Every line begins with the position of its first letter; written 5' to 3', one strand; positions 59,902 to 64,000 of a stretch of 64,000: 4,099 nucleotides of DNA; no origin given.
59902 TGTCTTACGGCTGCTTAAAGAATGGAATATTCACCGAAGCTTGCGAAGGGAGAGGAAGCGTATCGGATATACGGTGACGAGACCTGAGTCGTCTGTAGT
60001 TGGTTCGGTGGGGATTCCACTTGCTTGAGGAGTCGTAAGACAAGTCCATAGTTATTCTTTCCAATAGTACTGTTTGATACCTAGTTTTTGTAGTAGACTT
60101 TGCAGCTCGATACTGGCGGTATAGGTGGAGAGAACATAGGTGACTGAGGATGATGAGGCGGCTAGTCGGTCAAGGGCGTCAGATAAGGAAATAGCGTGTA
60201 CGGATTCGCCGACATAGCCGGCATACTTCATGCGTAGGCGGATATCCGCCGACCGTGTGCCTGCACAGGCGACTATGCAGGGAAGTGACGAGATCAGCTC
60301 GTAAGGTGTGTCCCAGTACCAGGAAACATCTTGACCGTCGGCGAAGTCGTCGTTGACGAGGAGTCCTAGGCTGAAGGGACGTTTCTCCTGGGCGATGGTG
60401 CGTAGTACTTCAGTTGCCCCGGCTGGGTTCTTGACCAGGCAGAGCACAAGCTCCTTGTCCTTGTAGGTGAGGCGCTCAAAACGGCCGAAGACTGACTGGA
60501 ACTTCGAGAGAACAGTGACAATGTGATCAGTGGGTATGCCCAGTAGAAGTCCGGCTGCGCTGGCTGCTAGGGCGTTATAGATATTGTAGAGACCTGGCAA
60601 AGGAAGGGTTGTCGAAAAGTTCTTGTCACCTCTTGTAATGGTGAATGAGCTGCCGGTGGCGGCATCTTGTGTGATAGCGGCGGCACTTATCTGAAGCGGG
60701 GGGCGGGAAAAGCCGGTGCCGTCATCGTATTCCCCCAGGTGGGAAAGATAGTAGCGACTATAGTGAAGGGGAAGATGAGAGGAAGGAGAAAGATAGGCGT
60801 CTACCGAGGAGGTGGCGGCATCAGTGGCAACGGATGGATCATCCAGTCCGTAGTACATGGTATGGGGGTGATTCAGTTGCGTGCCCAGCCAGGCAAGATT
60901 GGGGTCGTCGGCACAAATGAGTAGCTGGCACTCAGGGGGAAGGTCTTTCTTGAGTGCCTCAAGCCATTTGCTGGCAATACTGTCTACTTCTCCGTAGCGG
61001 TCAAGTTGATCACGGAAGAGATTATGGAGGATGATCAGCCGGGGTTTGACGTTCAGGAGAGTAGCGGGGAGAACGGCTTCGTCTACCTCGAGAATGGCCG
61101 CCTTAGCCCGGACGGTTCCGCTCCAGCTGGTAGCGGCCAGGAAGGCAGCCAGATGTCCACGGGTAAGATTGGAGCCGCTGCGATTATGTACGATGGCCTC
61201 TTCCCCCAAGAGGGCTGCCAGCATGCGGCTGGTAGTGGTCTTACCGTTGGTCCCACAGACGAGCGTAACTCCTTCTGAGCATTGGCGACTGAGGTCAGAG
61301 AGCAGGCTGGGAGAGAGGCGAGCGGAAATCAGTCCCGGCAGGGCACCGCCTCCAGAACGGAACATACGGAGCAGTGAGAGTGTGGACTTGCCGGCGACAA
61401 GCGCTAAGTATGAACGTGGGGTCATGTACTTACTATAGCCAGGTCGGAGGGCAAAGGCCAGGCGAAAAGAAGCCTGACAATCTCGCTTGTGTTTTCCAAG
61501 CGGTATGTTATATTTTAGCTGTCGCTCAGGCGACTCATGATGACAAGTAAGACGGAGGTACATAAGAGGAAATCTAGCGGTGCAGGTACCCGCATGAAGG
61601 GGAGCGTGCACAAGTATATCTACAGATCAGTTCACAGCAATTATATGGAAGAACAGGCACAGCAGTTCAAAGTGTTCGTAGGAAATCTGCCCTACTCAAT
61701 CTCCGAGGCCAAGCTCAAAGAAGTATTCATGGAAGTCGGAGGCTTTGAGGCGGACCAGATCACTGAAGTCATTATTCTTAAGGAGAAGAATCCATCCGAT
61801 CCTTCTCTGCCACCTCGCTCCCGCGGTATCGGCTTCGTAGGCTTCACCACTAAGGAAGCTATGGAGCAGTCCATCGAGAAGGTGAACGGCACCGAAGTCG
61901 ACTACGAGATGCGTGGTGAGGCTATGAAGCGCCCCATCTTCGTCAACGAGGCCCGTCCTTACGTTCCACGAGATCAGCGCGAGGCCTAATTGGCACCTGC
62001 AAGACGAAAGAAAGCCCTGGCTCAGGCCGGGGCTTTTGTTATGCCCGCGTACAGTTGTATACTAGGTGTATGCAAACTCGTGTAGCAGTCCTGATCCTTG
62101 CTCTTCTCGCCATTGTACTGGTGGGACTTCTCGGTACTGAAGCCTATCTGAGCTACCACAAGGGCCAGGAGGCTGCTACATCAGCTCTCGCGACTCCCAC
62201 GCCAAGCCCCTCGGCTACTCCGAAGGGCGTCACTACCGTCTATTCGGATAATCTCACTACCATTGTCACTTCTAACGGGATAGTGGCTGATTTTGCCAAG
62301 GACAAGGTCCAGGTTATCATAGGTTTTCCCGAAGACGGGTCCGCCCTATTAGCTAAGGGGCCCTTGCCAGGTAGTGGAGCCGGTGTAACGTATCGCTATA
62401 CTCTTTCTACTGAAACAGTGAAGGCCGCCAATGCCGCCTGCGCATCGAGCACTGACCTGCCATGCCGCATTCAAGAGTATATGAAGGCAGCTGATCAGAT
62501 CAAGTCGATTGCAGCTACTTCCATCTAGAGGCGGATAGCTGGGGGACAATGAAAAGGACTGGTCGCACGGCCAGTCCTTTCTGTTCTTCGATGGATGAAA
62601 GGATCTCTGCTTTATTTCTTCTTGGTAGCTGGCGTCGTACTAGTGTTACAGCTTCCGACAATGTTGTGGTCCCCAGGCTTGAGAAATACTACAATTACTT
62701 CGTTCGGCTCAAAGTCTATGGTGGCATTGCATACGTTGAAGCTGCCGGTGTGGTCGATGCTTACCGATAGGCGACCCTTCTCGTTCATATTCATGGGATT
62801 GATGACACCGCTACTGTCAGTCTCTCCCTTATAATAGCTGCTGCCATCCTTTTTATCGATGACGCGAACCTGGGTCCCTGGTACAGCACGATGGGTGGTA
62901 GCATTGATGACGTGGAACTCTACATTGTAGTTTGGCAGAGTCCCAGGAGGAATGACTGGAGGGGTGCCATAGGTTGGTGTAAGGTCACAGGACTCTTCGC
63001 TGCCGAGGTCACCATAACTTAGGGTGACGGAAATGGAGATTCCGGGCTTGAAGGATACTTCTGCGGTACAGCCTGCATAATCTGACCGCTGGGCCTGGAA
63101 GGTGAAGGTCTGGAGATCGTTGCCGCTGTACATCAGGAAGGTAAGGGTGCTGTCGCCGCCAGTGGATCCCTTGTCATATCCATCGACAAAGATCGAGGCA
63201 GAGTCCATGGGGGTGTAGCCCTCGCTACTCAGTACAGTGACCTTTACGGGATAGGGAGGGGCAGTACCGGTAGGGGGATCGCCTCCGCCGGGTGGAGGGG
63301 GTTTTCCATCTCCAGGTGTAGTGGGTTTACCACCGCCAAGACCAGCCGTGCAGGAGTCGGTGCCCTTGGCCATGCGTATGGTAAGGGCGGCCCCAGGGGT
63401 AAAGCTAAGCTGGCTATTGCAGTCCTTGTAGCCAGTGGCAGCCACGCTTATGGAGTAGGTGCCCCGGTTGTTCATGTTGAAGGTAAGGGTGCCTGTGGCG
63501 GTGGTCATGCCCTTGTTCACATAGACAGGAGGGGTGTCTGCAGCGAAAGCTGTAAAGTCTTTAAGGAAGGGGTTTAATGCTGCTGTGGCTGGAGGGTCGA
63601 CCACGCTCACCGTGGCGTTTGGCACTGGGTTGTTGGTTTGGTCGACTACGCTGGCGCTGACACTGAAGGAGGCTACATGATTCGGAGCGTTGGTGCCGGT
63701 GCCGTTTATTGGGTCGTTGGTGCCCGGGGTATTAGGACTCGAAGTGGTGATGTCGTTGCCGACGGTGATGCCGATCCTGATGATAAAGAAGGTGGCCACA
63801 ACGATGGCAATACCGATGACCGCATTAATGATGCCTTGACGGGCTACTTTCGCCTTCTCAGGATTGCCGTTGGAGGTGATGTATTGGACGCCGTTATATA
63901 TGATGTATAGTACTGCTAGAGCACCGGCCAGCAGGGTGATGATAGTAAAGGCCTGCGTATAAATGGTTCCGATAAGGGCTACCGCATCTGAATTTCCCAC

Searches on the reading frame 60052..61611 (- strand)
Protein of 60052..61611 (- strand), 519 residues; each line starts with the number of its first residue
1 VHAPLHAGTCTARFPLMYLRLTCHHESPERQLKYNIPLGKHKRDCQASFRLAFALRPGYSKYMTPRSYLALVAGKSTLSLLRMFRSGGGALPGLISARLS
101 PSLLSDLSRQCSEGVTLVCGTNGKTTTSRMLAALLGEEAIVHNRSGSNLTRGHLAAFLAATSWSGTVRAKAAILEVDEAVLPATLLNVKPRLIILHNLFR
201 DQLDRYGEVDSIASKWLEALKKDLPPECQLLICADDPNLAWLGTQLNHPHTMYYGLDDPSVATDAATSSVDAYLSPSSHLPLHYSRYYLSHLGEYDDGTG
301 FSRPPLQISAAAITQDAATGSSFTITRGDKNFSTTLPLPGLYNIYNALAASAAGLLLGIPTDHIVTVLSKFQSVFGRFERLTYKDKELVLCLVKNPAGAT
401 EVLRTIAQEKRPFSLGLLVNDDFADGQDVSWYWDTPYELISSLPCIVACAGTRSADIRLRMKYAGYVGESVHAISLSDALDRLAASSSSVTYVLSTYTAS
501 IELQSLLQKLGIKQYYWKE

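Call 45: search_protein_families(library=pfam, proteins=[window:60052-61611:-], max_evalue=0.00001)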
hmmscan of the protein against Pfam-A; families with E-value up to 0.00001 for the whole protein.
window:60052-61611:- (519 aa): 2 families
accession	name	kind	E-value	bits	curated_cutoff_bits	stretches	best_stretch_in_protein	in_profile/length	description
PF08353.15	MurT_C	-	4.4e-25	88.3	25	1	392-499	1-109/110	MurT ligase C-terminal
PF08245.18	Mur_ligase_M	-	4.1e-16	60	24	1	118-260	1-151/200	Mur ligase middle domain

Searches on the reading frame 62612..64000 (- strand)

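Call 45: search_protein_families(library=pfam, proteins=[window:62612-64000:-], max_evalue=0.00001)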
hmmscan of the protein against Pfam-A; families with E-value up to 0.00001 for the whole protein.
window:62612-64000:- (462 aa): 2 families
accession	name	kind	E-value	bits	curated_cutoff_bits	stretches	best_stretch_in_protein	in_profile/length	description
PF18895.5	T4SS_pilin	-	4.1e-09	36.8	26.6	1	9-73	4-67/71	Type IV secretion system pilin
PF13620.12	CarboxypepD_reg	-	6.4e-09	36.5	32.3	0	113-209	1-78/82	Carboxypeptidase regulatory-like domain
